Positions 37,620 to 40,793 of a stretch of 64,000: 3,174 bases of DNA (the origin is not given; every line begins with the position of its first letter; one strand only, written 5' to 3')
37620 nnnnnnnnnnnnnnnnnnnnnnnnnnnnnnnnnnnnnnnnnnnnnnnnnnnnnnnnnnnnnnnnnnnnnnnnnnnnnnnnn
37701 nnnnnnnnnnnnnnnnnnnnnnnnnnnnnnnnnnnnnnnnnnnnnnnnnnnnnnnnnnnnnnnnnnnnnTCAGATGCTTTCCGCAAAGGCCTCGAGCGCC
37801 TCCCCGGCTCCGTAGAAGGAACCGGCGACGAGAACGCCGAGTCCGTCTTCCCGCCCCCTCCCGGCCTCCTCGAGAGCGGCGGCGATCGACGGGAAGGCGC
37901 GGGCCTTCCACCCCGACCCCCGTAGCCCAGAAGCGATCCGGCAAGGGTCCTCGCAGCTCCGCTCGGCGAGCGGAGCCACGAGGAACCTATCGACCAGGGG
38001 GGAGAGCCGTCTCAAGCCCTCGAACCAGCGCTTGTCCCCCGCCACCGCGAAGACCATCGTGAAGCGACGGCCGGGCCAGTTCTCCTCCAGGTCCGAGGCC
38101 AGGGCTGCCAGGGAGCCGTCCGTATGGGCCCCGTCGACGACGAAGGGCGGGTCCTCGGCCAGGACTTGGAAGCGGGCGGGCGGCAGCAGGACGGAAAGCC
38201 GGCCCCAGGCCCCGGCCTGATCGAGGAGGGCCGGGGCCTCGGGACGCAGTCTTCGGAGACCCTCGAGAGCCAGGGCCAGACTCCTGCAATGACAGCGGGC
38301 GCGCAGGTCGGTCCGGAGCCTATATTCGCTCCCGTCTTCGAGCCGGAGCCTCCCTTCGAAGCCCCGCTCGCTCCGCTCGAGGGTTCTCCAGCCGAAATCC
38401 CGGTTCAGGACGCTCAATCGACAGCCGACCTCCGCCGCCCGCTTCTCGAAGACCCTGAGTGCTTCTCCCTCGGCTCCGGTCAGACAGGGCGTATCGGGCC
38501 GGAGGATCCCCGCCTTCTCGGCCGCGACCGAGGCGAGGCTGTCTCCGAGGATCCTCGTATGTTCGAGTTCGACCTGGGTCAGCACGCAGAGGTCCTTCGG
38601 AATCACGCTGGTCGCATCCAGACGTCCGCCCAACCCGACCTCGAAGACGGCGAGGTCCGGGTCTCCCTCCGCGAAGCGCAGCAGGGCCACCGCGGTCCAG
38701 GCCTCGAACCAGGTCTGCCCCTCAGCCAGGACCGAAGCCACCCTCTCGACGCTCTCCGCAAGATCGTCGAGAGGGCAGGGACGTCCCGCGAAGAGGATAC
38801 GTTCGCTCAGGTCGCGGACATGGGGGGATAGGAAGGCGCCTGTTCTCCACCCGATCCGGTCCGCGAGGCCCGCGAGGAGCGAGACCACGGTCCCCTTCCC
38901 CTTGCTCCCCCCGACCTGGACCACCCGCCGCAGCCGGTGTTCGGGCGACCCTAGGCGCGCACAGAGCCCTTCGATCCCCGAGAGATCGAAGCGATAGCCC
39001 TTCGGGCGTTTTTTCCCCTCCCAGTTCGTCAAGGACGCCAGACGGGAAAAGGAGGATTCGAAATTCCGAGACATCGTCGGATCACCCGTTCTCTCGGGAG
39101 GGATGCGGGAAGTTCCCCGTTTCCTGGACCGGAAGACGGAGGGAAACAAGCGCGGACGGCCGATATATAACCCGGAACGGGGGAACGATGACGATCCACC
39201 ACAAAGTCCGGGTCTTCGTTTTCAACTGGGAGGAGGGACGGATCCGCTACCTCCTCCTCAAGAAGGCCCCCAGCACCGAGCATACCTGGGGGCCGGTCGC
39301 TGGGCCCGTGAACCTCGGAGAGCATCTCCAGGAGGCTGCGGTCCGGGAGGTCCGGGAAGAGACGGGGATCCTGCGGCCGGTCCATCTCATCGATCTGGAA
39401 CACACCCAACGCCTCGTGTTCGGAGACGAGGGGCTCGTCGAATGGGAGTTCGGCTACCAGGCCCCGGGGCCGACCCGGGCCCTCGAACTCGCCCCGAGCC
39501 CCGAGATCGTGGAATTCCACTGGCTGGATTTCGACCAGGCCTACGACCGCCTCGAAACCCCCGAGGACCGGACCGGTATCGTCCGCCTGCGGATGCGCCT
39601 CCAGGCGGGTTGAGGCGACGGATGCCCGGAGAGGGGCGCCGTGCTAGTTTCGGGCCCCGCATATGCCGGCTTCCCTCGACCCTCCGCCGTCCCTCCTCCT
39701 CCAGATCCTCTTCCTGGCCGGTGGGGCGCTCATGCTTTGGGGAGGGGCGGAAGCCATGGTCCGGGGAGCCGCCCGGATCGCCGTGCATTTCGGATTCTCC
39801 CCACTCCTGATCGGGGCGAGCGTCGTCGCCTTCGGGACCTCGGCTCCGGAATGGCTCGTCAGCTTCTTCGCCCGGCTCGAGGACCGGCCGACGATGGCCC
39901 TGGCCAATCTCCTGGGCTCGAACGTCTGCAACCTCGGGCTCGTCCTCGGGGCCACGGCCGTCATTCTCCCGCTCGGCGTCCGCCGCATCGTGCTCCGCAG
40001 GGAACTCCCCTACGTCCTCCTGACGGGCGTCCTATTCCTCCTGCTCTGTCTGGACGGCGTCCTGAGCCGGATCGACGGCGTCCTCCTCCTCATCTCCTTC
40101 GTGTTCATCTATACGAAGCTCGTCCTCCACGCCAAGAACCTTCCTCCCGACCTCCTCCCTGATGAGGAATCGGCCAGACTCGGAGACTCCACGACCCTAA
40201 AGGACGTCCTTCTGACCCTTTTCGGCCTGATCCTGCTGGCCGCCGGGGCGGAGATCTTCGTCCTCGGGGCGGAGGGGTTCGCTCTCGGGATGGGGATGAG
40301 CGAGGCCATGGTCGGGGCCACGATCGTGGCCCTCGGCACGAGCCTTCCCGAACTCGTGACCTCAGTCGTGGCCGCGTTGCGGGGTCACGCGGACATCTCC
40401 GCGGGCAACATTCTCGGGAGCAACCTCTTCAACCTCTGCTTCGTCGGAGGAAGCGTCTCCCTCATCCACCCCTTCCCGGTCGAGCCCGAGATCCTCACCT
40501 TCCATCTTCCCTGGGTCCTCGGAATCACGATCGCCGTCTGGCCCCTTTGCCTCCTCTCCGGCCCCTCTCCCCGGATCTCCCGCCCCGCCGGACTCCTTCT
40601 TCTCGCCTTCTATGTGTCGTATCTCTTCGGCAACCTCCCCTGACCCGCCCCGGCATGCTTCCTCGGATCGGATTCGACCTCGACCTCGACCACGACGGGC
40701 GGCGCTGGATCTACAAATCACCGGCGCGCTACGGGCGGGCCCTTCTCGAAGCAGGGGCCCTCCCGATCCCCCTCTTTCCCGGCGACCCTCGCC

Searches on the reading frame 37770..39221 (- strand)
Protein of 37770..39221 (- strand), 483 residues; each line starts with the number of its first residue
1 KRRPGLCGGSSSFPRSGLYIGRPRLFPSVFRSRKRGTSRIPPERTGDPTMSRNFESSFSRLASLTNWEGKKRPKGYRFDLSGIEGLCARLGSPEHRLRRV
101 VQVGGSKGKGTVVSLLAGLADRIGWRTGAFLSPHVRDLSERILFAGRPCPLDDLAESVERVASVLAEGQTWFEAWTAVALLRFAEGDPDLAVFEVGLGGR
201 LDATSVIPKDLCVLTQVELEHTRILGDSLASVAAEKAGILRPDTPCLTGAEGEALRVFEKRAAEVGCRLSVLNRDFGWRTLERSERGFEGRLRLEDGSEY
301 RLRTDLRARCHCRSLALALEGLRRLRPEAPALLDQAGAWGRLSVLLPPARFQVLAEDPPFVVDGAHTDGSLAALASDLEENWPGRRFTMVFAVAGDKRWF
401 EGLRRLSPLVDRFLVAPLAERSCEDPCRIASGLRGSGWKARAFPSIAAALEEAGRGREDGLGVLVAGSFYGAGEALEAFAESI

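Call 57: search_protein_families(library=pfam, proteins=[window:37770-39221:-], max_evalue=0.001)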
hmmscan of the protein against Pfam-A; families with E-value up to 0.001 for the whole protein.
window:37770-39221:- (483 aa): 1 family
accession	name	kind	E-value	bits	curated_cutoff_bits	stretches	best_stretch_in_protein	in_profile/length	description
PF02875.26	Mur_ligase_C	-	1.8e-11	45.4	28.4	1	350-469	2-127/127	Mur ligase, glutamate ligase domain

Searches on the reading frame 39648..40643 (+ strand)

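Call 57: search_protein_families(library=pfam, proteins=[window:39648-40643:+], max_evalue=0.001)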
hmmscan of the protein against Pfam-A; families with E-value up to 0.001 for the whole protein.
window:39648-40643:+ (331 aa): 1 family
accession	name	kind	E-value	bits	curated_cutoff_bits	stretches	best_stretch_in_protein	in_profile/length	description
PF01699.29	Na_Ca_ex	-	1.4e-58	197.6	24.9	2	187-327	3-147/151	Sodium/calcium exchanger protein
